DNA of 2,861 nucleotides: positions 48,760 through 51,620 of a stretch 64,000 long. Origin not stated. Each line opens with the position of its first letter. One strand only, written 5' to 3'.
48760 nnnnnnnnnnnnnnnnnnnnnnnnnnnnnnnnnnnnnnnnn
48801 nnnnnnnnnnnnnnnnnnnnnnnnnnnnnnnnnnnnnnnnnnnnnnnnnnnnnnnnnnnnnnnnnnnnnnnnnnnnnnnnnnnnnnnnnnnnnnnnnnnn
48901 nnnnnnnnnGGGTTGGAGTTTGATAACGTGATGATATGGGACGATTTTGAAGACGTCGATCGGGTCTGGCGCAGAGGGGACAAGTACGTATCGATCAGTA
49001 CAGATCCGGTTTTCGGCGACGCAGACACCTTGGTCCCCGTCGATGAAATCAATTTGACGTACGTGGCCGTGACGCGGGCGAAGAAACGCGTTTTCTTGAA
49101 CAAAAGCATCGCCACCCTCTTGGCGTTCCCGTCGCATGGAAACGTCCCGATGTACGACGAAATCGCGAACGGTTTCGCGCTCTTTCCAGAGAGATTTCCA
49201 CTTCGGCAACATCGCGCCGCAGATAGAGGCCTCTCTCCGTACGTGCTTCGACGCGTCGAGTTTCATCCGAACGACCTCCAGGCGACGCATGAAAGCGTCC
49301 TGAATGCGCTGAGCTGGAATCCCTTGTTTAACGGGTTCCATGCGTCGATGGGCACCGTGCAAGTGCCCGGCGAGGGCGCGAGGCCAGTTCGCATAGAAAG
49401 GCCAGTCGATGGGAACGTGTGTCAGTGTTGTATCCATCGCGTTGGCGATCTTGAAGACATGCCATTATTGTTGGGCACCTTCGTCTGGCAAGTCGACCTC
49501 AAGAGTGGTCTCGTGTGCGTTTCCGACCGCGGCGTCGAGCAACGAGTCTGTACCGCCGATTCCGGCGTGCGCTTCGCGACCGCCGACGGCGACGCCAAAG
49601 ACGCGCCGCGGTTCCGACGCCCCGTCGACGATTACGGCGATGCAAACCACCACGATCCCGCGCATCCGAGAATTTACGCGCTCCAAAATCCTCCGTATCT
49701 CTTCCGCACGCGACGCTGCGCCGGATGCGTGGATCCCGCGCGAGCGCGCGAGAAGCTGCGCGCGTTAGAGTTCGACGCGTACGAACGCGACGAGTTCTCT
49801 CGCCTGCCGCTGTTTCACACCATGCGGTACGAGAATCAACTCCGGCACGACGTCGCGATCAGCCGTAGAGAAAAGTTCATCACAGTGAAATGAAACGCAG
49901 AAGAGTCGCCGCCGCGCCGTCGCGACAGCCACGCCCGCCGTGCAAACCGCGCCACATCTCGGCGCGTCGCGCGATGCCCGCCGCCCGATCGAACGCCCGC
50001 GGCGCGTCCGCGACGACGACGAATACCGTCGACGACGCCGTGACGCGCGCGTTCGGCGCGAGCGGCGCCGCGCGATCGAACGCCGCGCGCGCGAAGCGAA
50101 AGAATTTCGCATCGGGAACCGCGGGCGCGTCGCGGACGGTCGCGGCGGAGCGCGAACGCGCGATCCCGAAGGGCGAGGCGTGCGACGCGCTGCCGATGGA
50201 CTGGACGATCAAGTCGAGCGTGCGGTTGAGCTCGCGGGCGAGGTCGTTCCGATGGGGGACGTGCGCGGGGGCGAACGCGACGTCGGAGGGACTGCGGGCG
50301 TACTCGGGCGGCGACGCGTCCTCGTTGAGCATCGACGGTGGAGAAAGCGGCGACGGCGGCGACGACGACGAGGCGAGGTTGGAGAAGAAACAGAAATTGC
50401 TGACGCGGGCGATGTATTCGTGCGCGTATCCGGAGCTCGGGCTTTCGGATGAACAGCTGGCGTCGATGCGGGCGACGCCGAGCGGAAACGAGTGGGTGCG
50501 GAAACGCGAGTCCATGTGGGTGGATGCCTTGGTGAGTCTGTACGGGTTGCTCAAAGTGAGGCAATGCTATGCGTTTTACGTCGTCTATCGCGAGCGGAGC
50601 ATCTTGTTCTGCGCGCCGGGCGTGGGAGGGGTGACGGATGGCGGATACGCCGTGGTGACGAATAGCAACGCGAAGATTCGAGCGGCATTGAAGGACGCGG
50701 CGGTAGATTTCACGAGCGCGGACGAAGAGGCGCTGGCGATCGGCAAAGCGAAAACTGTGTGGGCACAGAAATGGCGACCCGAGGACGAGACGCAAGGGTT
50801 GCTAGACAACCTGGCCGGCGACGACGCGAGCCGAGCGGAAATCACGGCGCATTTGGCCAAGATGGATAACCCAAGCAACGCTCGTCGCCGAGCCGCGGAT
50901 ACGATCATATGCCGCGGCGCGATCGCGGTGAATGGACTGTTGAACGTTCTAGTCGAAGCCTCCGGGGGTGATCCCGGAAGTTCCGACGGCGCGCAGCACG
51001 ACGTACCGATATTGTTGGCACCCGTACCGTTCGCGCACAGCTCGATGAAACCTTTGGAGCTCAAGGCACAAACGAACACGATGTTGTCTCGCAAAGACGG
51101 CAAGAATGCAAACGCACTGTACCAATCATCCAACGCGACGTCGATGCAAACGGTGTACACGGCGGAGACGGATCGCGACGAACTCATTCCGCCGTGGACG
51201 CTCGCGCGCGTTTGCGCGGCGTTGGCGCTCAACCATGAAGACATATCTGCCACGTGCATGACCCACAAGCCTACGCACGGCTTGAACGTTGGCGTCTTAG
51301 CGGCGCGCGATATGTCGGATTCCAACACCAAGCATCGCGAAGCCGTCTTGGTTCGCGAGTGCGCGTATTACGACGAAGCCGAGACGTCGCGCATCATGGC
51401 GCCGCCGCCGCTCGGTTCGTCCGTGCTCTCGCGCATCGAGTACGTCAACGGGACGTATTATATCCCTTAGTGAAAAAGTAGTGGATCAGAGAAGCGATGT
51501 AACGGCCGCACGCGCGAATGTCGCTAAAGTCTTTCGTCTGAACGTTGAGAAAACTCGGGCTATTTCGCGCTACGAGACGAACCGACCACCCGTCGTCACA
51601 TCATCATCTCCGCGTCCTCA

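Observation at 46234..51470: FBH1-like F-box/UvrD helicase gene, with stop codon overlapping the start of the next gene (ATGA)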

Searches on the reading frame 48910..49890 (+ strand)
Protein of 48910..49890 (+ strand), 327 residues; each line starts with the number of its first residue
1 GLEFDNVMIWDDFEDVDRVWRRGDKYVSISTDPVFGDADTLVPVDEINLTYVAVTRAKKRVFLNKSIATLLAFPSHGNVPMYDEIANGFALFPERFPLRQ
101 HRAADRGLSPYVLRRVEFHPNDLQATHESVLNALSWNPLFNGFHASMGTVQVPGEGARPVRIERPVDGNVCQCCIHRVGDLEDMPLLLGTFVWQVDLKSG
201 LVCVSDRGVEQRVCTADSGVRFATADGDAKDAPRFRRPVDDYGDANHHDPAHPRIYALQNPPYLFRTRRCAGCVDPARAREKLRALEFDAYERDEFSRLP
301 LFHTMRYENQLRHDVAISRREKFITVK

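Call 54: predict_structure(alignment_id=A4)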
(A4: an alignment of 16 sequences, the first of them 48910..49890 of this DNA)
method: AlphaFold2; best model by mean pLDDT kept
length: 327 residues; sequences in the alignment: 16
mean_pLDDT: 49.6   pTM: 0.47
mean pLDDT of the five models: 49.6, 40.8, 40.2, 39.1, 37.7
residues with pLDDT >= 90: 0; 70-90: 27; 50-70: 122; < 50: 178
segments of 3 or more residues with pLDDT < 50: 1-8, 59-109, 125-133, 136-153, 155-167, 181-186, 209-250, 252-260, 282-297
pLDDT, mean of each block of 10 residues (from residue 1): 44 54 65 71 63 54 47 36 32 29 37 67 50 49 33 38 45 63 50 73 62 41 31 31 35 46 60 60 44 48 62 65 56
secondary structure, 60 per line:
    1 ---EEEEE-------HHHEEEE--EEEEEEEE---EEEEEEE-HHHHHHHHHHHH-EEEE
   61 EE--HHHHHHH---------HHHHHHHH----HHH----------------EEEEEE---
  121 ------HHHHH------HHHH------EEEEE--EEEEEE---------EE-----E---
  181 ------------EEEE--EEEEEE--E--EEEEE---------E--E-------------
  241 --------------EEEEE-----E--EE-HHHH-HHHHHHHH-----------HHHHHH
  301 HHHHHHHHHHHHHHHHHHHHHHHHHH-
elements in order: E4-8 E19-22 E25-32 E36-42 H44-55 E57-62 H65-71 H81-88 E112-117 H127-131 H138-141 E148-152 E155-160 E193-196 E199-204 E210-214 E255-259 H271-274 H276-283 H295-326

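Call 57: fold_search(model_id=the predicted structure, library=pdb)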
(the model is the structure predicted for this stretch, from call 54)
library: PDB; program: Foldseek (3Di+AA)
matches with E <= 10: 66; with E <= 0.001: 0
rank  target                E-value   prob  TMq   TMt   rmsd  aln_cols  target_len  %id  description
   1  6w9s_A                8.9e-01  0.10  0.09  0.15  14.5       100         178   14  Crystal structure of an OTU deubiquitinase from Escherichia albertii bound to ubiquitin (released 2020-07-01)
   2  7o4k_A                2.5e+00  0.44  0.09  0.18   2.0        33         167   15  Yeast TFIIH in the contracted state within the pre-initiation complex (released 2021-06-16)
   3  5xyv_B                2.6e+00  0.07  0.07  0.23   6.4        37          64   14  Crystal structure of drosophila melanogaster Rhino chromoshadow domain in complex with Deadlock N-terminal domain (released 2018-06-20)
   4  6ted_C                2.6e+00  0.01  0.10  0.12  24.7       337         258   10  Structure of complete, activated transcription complex Pol II-DSIF-PAF-SPT6 uncovers allosteric elongation activation  (released 2020-07-22)
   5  4qqf_C                3.0e+00  0.06  0.11  0.16  12.3        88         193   15  Crystal structure of mitochondrial import inner membrane translocase subunit TIM50 (released 2015-07-01)
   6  4qqf_E                3.2e+00  0.05  0.09  0.15  12.9        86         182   15  Crystal structure of mitochondrial import inner membrane translocase subunit TIM50 (released 2015-07-01)
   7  9cl6_A                4.0e+00  0.01  0.06  0.05  30.1       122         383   13  Ammonia monooxygenase in native membranes (released 2025-01-08)
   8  9ngo_I                4.3e+00  0.07  0.05  0.08   9.9        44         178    7  CRYO-EM STRUCTURE OF HUMAN U7 SNRNP WITH METHYLATED noncleavable H2A* SUBSTRATE PRE-MRNA (FOCUS MAP) (released 2026-01-21)
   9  1o7l_A                4.6e+00  0.21  0.08  0.10   2.9        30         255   20  Molybdate-activated form of ModE from Escherichia coli (released 2003-02-20)
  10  3j6d_Y                4.6e+00  0.06  0.07  0.12  10.1        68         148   10  Model of the PrgH-PrgK periplasmic rings (released 2015-01-14)
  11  6mf6_A                4.8e+00  0.16  0.09  0.12   4.3        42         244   21  Crystal structure of budding yeast Cdc5 polo-box domain in complex with the Dbf4 polo-interacting region. (released 2020-02-19)
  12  9evs_O                4.8e+00  0.02  0.07  0.15  18.5        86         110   13  Structure of the flowering plant mitoribosome with P-site tRNA (released 2025-09-03)
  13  6yxx_Af               4.8e+00  0.02  0.07  0.14  17.0        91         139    8  State A of the Trypanosoma brucei mitoribosomal large subunit assembly intermediate (released 2020-10-14)
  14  2b3v                  4.8e+00  0.01  0.05  0.08  16.8        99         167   15  Spermine spermidine acetyltransferase in complex with acetylcoa, K26R mutant (released 2006-01-17)
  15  7cr8_a                5.5e+00  0.14  0.07  0.07   6.2        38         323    5  Synechocystis Cas1-Cas2-prespacerL complex (released 2021-03-31)
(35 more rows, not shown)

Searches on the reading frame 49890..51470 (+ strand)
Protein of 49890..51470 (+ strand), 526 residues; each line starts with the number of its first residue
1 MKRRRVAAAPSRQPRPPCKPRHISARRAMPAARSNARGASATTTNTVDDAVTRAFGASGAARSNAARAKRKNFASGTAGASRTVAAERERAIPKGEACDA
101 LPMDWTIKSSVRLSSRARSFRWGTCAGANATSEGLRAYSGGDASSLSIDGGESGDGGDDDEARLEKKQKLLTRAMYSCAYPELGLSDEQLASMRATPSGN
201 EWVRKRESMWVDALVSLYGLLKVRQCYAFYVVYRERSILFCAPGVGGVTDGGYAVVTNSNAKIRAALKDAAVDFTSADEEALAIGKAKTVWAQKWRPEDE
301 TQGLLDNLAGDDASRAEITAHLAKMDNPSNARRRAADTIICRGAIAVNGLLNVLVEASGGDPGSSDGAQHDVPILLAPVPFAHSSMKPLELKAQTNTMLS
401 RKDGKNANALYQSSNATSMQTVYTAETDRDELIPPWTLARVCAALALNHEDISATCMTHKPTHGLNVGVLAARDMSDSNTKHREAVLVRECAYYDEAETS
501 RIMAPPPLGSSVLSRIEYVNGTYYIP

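Call 3: search_protein_families(library=pfam, proteins=[window:49890-51470:+], max_evalue=1)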
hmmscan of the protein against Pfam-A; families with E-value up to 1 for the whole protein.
window:49890-51470:+ (526 aa): 0 families

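Call 7: search_solved_structures(query=window:49890-51470:+, max_evalue=1, show_alignments=2)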
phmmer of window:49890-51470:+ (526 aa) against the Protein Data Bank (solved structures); distinct sequences matched with E-value up to 1: 1.
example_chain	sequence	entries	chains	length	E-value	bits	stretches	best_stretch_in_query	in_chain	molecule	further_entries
8q6o_R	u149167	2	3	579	3.2e-09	39.4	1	91-280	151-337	Protein downstream neighbor of son homolog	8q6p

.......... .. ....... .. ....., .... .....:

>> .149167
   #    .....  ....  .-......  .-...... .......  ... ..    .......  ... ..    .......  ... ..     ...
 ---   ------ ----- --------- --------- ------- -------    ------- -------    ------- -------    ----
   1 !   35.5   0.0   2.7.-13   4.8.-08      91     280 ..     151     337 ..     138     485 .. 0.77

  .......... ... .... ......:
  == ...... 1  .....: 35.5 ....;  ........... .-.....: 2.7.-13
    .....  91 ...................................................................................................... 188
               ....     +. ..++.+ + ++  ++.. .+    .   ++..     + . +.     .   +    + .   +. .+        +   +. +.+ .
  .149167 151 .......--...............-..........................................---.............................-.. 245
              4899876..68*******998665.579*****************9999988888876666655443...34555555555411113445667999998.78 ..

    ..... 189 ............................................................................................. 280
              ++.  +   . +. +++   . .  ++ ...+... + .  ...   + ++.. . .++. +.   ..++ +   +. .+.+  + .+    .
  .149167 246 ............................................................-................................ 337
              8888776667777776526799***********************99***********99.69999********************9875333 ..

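Call 49: find_homologous_proteins(query=window:49974-51467:+, max_evalue=0.00001)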
Query window:49974-51467:+ (498 aa): 18 proteins with E <= 0.00001 among 8000 candidates.
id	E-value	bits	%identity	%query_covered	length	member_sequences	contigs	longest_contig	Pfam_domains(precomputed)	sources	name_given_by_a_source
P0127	2.0e-274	929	87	96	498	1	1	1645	PF27662.1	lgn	-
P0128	5.9e-172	591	59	99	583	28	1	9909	PF27662.1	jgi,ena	-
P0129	2.0e-170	586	59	98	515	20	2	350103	PF27662.1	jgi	-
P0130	3.5e-167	575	58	99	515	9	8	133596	PF27662.1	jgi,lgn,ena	-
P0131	5.3e-167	574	57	99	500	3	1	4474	PF27662.1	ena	-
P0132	6.1e-152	525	60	87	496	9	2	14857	PF27662.1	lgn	-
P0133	1.3e-146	507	54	97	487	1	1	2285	PF27662.1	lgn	-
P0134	3.2e-145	503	55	93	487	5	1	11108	PF27662.1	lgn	-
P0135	1.4e-132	461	55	82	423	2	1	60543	PF27662.1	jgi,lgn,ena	-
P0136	1.4e-130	454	55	85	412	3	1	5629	PF27662.1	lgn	-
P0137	2.4e-128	447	49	93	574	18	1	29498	PF27662.1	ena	-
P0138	1.1e-127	445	50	97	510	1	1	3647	PF27662.1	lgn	-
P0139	1.0e-124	435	54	86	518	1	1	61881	PF27662.1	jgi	-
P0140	1.1e-113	399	50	79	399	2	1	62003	PF27662.1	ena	-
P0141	7.4e-104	366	55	64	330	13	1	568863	PF27662.1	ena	-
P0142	6.2e-46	175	29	88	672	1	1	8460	PF27662.1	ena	-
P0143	6.9e-45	172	30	94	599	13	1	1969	PF27662.1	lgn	-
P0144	2.5e-29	121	35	52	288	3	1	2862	PF27662.1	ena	-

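Call 67: search_protein_families(library=ncbifam, proteins=[window:49974-51467:+], max_evalue=0.01)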
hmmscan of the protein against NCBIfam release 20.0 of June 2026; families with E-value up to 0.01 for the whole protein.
window:49974-51467:+ (498 aa): 0 families
